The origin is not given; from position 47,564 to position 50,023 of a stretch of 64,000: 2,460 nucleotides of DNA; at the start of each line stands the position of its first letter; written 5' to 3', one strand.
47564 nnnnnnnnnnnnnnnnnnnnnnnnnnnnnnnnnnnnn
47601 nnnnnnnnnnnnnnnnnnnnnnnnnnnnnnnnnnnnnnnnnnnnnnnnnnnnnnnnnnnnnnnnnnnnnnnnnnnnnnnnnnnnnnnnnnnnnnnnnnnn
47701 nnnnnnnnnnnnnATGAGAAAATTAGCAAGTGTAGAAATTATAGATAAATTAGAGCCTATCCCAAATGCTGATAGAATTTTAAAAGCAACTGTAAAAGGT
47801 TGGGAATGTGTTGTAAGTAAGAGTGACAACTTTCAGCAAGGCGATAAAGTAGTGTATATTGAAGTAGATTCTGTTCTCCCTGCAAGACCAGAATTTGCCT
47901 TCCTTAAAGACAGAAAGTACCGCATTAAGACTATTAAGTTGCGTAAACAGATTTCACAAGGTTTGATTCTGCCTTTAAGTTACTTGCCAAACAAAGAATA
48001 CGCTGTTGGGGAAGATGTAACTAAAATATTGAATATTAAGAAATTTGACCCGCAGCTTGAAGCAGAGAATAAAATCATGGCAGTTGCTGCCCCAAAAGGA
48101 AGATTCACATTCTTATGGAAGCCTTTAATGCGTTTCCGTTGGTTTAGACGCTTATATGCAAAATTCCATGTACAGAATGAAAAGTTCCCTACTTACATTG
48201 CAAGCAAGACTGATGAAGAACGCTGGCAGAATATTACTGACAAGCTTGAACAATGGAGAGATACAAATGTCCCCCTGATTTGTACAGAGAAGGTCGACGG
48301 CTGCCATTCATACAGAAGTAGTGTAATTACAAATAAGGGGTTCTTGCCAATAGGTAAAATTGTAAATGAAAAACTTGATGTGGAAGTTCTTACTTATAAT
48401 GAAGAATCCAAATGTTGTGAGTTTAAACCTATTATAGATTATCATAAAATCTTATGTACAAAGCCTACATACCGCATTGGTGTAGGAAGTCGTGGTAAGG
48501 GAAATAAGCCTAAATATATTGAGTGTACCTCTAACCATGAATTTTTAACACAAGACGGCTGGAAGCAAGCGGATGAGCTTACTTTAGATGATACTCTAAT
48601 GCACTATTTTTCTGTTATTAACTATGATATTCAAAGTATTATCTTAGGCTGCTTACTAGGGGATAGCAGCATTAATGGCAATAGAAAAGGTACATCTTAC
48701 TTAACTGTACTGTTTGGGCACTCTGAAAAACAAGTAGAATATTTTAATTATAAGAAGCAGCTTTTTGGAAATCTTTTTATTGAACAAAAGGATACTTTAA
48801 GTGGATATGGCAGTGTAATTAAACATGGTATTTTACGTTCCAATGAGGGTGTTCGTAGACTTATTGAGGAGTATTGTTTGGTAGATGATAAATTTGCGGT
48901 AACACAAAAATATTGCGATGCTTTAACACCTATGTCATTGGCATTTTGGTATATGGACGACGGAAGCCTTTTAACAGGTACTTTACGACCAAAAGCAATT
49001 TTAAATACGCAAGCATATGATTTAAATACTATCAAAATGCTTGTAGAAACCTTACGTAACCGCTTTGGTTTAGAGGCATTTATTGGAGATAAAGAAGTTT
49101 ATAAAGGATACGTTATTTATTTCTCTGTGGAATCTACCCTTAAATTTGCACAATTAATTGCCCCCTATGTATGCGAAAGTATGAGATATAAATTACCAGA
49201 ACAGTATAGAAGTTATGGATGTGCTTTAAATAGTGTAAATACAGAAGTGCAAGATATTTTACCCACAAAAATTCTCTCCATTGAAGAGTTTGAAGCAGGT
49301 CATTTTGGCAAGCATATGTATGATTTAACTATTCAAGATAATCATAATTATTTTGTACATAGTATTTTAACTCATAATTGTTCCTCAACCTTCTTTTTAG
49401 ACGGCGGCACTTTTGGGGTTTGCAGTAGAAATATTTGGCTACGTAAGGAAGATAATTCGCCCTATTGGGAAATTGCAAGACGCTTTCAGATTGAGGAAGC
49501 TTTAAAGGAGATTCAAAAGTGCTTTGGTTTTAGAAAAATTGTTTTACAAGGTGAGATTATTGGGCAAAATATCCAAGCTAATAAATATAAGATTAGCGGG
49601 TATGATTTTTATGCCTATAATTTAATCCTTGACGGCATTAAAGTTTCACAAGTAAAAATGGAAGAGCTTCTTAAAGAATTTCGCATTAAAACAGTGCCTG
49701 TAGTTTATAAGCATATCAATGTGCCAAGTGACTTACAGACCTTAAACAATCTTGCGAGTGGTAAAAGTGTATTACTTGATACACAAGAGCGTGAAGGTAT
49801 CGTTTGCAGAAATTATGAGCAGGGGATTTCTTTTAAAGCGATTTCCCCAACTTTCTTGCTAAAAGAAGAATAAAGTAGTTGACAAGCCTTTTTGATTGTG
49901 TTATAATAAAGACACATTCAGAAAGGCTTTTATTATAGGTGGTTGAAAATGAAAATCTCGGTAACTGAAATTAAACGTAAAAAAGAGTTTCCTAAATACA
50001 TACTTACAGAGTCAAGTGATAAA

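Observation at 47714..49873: Intein with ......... endonuclease inserted next to the KxDG nucleotidyl-transferase motif of an N-terminal-OB RNA ligase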

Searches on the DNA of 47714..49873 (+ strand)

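Call 7: search_dna_similar(query=window:47714-49873:+, collection=phages, mode=near, max_rows=30)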
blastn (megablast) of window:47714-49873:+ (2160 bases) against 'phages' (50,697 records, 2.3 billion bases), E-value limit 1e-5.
No match.

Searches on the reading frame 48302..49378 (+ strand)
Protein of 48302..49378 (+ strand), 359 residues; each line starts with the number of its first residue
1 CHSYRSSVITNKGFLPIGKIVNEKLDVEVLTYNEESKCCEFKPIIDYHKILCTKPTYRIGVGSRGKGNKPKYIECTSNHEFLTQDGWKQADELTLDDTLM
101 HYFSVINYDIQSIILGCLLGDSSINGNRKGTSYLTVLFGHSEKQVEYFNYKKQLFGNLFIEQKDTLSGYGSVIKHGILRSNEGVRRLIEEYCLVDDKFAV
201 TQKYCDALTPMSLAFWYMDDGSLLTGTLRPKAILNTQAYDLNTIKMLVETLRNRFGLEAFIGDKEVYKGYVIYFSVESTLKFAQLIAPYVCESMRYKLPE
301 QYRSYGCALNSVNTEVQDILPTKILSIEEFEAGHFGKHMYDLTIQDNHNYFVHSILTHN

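Call 4: search_protein_families(library=pfam, proteins=[window:48302-49378:+], max_evalue=1)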
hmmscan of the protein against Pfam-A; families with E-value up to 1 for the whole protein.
window:48302-49378:+ (359 aa): 3 families
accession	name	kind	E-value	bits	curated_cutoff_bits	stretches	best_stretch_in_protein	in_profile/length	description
PF03161.18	LAGLIDADG_2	-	3.4e-28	99.1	25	1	112-282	2-168/168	LAGLIDADG DNA endonuclease family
PF14890.11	Intein_splicing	-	8e-13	48.9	35.8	1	17-359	12-155/155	Intein splicing domain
PF07591.16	PT-HINT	-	0.00056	20.6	27.7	1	13-101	7-89/137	Pretoxin HINT domain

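Call 5: search_protein_families(library=ncbifam, proteins=[window:48302-49378:+], max_evalue=1)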
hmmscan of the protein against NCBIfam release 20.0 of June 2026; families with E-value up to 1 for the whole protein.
window:48302-49378:+ (359 aa): 7 families
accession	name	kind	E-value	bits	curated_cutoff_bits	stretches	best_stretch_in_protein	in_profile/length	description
NF005852.0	PRK07773.1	equivalog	2.1e-08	33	780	1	16-123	415-520/886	replicative DNA helicase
NF038162.1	RtcB_rel_intein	exception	3.7e-05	21.9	1150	1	1-110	95-199/961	intein-containing RtcB family protein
NF011418.0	PRK14845.1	equivalog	0.00071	17.4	756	1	71-102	102-133/1049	translation initiation factor IF-2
NF007079.0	PRK09532.1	equivalog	0.0048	15.1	1525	1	1-87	775-854/876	DNA polymerase III subunit alpha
TIGR01445.1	intein_Nterm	domain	0.0073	17.3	24.5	1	1-83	1-83/83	intein N-terminal splicing region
TIGR01443.1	intein_Cterm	domain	0.011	15.9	15.6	1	340-359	3-23/24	intein C-terminal splicing region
NF052663.1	RtcB_rel_intein2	exception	0.047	12.5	1050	1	71-114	141-185/626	intein-containing RctB family protein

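Call 6: search_protein_families(library=phrogs, proteins=[window:48302-49378:+], max_evalue=0.01)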
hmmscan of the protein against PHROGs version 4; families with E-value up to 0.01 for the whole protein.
window:48302-49378:+ (359 aa): 3 families
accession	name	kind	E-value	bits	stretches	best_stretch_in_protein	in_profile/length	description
phrog_11023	-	DNA, RNA and nucleotide metabolism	3e-11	44.4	1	112-301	9-183/185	homing endonuclease with LAGLIDADG motif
phrog_16259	-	DNA, RNA and nucleotide metabolism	2.3e-08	34.7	1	1-99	233-326/330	DNA helicase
phrog_9759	-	DNA, RNA and nucleotide metabolism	9.2e-06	26.8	1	105-287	55-225/242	DNA binding protein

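Call 27: search_dna_similar(query=window:48302-49378:+, collection=phages, mode=protein, max_rows=40, max_evalue=0.001)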
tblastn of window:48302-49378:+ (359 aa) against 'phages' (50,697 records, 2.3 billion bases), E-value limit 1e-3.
Records with a match: 25; places in all: 25; records where one place covers at least 80% of the query: 20.
Best place of each record, by identity: <60% 25.
By first word of the organism name: Mycobacterium 6; Salmonella 5; Escherichia 3; uncultured 2; Erwinia 2; Xanthomonas 2; Staphylococcus 2; Pseudaeromonas 1; Bacteriophage 1; Yersinia 1.
By host as written in the record: Mycobacterium smegmatis mc2 155 4; - 3; Salmonella enterica 3; Escherichia coli C600 2; Salmonella enterica subsp. enterica serovar Enteritidis PT1 2; Erwinia amylovora 2; Mycobacterium smegmatis mc#155 2; Xanthomonas campestris pv. campestris GBBC 1419 2; and 4 more.
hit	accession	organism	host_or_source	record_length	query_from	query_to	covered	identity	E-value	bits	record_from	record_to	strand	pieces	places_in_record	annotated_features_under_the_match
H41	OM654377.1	Pseudaeromonas phage vB_PpeM_ KLEP7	Pseudaeromonas pectinilytica strain ...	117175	1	359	100%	31.8%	1e-29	126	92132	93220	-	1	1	intein-containing RNA ligase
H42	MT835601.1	Bacteriophage sp.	human fecal samples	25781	1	359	100%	27.0%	3e-19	95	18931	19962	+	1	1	record has no annotation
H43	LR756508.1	uncultured phage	metagenomic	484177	1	359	100%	25.3%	4e-19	95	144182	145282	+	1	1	record has no annotation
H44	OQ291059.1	Salmonella phage Kenya-K42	Salmonella enterica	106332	1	359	100%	25.2%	1e-11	72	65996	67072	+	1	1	record has no annotation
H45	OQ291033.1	Salmonella phage Kenya-K36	Salmonella enterica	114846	1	359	100%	25.2%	1e-11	72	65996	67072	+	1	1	DNA polymerase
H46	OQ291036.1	Salmonella phage Kenya-K44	Salmonella enterica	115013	1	359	100%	24.5%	4e-11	71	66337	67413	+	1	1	DNA polymerase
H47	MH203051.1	Escherichia phage Gostya9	Escherichia coli C600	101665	1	359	100%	24.4%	3e-11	71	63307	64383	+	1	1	pol: DNA polymerase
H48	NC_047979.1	Escherichia phage Gostya9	Escherichia coli C600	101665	1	359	100%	24.4%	3e-11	71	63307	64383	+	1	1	pol: DNA polymerase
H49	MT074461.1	Salmonella phage smaug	Salmonella enterica subsp. enterica ...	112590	1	359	100%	23.7%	3e-10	67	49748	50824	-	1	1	DNA polymerase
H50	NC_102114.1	Salmonella phage smaug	Salmonella enterica subsp. enterica ...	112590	1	359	100%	23.7%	3e-10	67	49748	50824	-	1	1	DNA polymerase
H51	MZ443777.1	Erwinia phage pEa_SNUABM_17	Erwinia amylovora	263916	15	359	96%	24.7%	1e-16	87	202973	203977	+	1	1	hypothetical protein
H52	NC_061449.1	Erwinia phage pEa_SNUABM_17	Erwinia amylovora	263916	15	359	96%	24.7%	1e-16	87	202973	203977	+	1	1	UvsX-like recombinase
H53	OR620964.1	Yersinia phage fHe-Yen9-02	Yersinia enterocolitica serotype O:9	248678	20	359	95%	24.6%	2e-20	99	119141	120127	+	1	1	UvsX-like recombinase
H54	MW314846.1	Mycobacterium phage KashFlow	Mycobacterium smegmatis mc#155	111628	66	359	82%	28.1%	5e-13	76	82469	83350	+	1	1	155: RNA ligase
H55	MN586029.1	Mycobacterium phage Hannaconda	Mycobacterium smegmatis mc#155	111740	66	359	82%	28.1%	5e-13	76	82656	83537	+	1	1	150: HNH endonuclease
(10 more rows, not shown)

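Call 28: get_annotated_region(hit=H41, flank=3000)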
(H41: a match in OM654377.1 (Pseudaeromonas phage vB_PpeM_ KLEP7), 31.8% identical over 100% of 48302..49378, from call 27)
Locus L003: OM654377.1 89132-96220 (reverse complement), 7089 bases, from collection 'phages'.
description: Pseudaeromonas phage vB_PpeM_ KLEP7, complete genome.
organism: Pseudaeromonas phage vB_PpeM_ KLEP7 (NCBI taxid 2928862)
taxonomy: Viruses; Duplodnaviria; Heunggongvirae; Uroviricota; Caudoviricetes
host: Pseudaeromonas pectinilytica strain KR2-7; source: water samples from gypsum karst lake Kirkilai; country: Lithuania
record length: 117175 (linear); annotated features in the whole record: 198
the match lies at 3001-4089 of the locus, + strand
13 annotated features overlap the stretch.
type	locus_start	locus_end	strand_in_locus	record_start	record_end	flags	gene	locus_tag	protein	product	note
CDS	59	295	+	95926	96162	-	-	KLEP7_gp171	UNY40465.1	hypothetical protein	-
CDS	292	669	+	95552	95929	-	-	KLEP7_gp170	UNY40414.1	hypothetical protein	-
CDS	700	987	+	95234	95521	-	-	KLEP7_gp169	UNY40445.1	hypothetical protein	-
CDS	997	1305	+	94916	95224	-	-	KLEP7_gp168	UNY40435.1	hypothetical protein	-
CDS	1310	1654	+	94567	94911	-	-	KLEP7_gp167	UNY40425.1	hypothetical protein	-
CDS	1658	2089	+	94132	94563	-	-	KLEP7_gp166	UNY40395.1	hypothetical protein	-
CDS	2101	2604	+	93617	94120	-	-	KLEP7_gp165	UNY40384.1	metallophosphoesterase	-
CDS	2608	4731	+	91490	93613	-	-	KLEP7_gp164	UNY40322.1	intein-containing RNA ligase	-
CDS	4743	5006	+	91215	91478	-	-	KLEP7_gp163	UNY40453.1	hypothetical protein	-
CDS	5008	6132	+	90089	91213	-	-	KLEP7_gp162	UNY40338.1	DNA ligase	-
CDS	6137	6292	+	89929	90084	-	-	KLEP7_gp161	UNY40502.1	hypothetical protein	-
CDS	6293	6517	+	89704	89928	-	-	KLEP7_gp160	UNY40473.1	hypothetical protein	-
CDS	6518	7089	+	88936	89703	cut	-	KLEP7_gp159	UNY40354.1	putative NTP pyrophosphohydrolase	-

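Call 29: get_annotated_region(hit=H54, flank=2500)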
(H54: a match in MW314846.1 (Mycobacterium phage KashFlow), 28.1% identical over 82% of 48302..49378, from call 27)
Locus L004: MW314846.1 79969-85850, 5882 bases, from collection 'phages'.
description: Mycobacterium phage KashFlow, complete genome.
organism: Mycobacterium phage KashFlow (NCBI taxid 2794948)
taxonomy: Viruses; Duplodnaviria; Heunggongvirae; Uroviricota; Caudoviricetes; Omegavirus
host: Mycobacterium smegmatis mc#155; source: -; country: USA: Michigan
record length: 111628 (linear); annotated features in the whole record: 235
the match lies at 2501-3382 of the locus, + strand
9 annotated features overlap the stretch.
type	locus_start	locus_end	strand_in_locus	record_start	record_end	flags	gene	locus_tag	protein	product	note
CDS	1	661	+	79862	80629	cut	151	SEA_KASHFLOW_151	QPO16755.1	metallophosphoesterase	-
CDS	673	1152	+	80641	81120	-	152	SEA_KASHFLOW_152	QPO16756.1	HNH endonuclease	-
CDS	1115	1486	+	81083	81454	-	153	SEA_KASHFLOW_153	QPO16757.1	hypothetical protein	-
CDS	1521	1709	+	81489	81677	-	154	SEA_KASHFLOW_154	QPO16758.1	membrane protein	-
CDS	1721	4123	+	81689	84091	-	155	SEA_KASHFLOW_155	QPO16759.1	RNA ligase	-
CDS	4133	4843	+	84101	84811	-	156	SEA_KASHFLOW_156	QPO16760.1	ClpP-like protease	-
CDS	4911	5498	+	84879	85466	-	157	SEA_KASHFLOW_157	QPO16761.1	DnaQ-like DNA polymerase III subunit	-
CDS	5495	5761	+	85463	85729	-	158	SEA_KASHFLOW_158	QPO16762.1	hypothetical protein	-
CDS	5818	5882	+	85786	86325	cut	159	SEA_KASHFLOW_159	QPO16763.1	HNH endonuclease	-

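Call 36: search_solved_structures(query=window:48302-49378:+, max_evalue=0.01, show_alignments=1)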
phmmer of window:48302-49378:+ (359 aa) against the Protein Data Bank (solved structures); distinct sequences matched with E-value up to 0.01: 12.
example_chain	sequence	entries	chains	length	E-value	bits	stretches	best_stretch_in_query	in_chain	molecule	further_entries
1r7m_A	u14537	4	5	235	1.3e-15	61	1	112-302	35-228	Intron-encoded endonuclease I-SceI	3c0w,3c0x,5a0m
3ool_A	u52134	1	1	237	1.3e-15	60.9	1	112-302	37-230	Intron encoded endonuclease I-SceI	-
5a0m_B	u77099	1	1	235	1.5e-15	60.7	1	112-302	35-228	INTRON-ENCODED ENDONUCLEASE I-SCEI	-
3oor_A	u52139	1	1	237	5.9e-15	58.7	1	114-302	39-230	Intron encoded endonuclease I-SceI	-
6x1j_A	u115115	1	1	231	1.8e-06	30.9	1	204-298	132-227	Probable intron-encoded endonuclease 1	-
6frg_A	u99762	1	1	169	6.6e-05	25.7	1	14-98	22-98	Replicative DNA helicase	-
6frh_A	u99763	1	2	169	6.6e-05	25.7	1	14-98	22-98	Replicative DNA helicase,Replicative DNA helicase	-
1mi8_A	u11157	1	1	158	8.5e-05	25.3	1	71-98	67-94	DnaB intein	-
9k9w_a9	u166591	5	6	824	0.00024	23.8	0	137-191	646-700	Glr1262 protein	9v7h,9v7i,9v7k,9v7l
4o1r_A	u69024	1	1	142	0.00028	23.7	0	71-97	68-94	Replicative DNA helicase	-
7cfv_A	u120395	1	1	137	0.00055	22.7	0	314-359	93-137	Spl DnaX mini-intein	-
6fre_A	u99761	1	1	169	0.0016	21.1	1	14-98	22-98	Replicative DNA helicase,Replicative DNA helicase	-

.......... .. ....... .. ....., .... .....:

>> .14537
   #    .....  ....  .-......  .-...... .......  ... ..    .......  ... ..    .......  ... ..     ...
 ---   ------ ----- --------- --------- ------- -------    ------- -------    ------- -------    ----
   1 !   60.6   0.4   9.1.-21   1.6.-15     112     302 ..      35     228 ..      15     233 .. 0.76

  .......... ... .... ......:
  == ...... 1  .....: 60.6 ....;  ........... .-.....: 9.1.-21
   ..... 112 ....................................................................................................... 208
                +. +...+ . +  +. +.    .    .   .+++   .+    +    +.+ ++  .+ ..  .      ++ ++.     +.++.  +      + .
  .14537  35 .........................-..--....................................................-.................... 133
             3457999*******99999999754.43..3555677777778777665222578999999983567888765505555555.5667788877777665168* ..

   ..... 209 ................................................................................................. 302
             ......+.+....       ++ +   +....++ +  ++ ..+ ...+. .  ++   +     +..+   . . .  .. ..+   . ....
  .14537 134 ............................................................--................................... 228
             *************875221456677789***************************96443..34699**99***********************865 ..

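Call 84: search_protein_families(library=pfam, proteins=[L004:1721-4120:+, L003:2608-4728:+], max_evalue=0.001)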
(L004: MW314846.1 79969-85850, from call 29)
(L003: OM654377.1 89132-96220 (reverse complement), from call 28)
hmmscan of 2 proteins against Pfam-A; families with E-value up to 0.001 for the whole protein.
L004:1721-4120:+ (800 aa): 4 families
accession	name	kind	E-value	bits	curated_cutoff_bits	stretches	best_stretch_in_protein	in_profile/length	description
PF09414.15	RNA_ligase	-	7.2e-09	36.4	27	1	607-767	51-158/171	RNA ligase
PF03161.18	LAGLIDADG_2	-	3.4e-08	34.1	25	1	308-446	1-139/168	LAGLIDADG DNA endonuclease family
PF01079.26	Hint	-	4.5e-08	33.4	29.7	1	193-278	8-89/213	Hint module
PF14890.11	Intein_splicing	-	4.1e-07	30.4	35.8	1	208-554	4-155/155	Intein splicing domain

L003:2608-4728:+ (707 aa): 3 families
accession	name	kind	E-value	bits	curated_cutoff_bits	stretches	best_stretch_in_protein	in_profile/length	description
PF03161.18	LAGLIDADG_2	-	2.5e-18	67.1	25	1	248-409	2-161/168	LAGLIDADG DNA endonuclease family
PF14890.11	Intein_splicing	-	3.7e-13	50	35.8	1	139-494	2-155/155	Intein splicing domain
PF09414.15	RNA_ligase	-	8.5e-06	26.4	27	1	51-131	2-74/171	RNA ligase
